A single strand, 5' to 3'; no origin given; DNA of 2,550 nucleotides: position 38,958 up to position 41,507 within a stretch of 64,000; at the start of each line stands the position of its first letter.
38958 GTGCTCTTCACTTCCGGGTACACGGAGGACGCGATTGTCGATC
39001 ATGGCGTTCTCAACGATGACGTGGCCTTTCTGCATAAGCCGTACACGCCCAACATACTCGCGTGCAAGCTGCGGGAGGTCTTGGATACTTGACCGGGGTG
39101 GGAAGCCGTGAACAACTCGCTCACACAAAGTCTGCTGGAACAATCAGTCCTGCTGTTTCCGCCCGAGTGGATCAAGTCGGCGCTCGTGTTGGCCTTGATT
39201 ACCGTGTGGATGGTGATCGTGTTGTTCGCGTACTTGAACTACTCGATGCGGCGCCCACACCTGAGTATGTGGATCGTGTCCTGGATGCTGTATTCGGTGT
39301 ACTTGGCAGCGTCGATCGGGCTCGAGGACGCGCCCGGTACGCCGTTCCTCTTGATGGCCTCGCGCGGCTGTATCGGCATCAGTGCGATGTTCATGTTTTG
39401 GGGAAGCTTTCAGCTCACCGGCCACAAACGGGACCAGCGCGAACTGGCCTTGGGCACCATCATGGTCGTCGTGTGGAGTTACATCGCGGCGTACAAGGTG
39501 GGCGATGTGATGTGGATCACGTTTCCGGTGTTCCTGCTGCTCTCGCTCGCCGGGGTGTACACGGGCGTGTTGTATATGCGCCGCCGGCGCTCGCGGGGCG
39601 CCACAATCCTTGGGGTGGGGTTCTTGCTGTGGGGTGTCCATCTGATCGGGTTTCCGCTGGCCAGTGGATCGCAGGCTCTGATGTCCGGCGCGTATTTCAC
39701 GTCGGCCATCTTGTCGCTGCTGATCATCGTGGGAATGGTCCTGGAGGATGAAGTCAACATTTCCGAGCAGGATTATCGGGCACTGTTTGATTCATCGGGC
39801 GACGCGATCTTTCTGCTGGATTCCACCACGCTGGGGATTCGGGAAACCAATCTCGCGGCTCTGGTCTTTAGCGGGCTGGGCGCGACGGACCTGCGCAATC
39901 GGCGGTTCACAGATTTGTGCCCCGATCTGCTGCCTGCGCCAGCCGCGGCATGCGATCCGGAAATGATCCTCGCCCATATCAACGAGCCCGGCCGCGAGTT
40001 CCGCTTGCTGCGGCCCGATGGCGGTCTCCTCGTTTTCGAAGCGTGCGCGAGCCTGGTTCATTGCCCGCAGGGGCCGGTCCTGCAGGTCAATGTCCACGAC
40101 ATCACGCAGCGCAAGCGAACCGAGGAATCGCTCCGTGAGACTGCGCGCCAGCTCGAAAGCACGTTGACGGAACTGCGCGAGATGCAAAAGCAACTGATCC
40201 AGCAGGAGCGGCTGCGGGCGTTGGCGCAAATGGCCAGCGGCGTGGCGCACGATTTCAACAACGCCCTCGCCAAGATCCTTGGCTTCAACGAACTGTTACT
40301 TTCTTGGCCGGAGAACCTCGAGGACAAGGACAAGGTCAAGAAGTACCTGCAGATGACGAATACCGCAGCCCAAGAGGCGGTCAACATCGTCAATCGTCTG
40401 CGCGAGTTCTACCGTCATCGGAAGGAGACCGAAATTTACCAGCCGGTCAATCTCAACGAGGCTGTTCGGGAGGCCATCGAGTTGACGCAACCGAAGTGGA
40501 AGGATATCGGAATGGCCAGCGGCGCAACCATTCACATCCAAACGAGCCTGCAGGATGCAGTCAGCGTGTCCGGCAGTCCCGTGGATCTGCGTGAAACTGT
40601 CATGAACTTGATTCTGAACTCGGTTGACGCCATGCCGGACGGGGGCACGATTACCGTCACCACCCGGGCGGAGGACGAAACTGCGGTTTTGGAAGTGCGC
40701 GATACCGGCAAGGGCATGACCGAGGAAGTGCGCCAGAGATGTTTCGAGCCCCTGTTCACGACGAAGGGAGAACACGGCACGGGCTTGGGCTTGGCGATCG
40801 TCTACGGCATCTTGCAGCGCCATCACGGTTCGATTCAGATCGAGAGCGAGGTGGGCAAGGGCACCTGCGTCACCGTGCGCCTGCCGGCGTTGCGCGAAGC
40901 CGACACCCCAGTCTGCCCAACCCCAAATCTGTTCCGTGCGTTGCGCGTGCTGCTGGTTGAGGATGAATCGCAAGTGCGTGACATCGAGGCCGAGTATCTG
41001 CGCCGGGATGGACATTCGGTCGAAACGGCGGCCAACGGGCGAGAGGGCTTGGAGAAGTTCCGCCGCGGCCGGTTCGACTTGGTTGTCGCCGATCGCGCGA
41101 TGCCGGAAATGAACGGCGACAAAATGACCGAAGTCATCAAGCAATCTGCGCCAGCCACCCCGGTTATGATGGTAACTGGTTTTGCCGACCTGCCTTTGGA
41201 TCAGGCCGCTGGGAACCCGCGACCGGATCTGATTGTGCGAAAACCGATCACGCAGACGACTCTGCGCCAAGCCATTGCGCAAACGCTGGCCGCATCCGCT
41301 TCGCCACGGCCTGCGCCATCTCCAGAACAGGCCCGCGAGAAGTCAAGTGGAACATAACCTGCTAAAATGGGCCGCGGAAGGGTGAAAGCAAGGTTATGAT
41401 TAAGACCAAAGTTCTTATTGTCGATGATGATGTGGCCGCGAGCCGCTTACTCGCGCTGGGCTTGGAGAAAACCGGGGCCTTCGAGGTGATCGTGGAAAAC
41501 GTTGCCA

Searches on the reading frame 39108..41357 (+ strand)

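Call 9: search_protein_families(library=pfam, proteins=[window:39108-41357:+], max_evalue=0.001)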
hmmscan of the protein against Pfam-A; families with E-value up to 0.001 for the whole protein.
window:39108-41357:+ (749 aa): 9 families
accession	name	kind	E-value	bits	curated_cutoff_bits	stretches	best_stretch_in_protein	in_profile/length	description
PF02518.31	HATPase_c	-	6.7e-27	94.6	26.4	1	490-594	2-109/111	Histidine kinase-, DNA gyrase B-, and HSP90-like ATPase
PF00072.30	Response_reg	-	2.4e-21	76.4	30.2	1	614-723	1-110/111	Response regulator receiver domain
PF00512.31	HisKA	-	6.4e-10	39.4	26.9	1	372-438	2-64/66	His Kinase A (phospho-acceptor) domain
PF13426.13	PAS_9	-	2e-07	31.7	27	1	232-334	2-103/103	PAS domain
PF13188.13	PAS_8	-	5.1e-05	23.5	21.8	1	223-273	3-53/65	PAS domain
PF10090.15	HPTransfase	-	0.00011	22.4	22.9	1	498-537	36-75/123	Histidine phosphotransferase C-terminal domain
PF13581.12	HATPase_c_2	-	0.00048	20.6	27.4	0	495-591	37-126/127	Histidine kinase-like ATPase domain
PF00989.32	PAS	-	0.00061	20.2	22.6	0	222-332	2-113/113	PAS fold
PF13589.12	HATPase_c_3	-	0.00098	19.6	25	0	495-540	4-48/137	Histidine kinase-, DNA gyrase B-, and HSP90-like ATPase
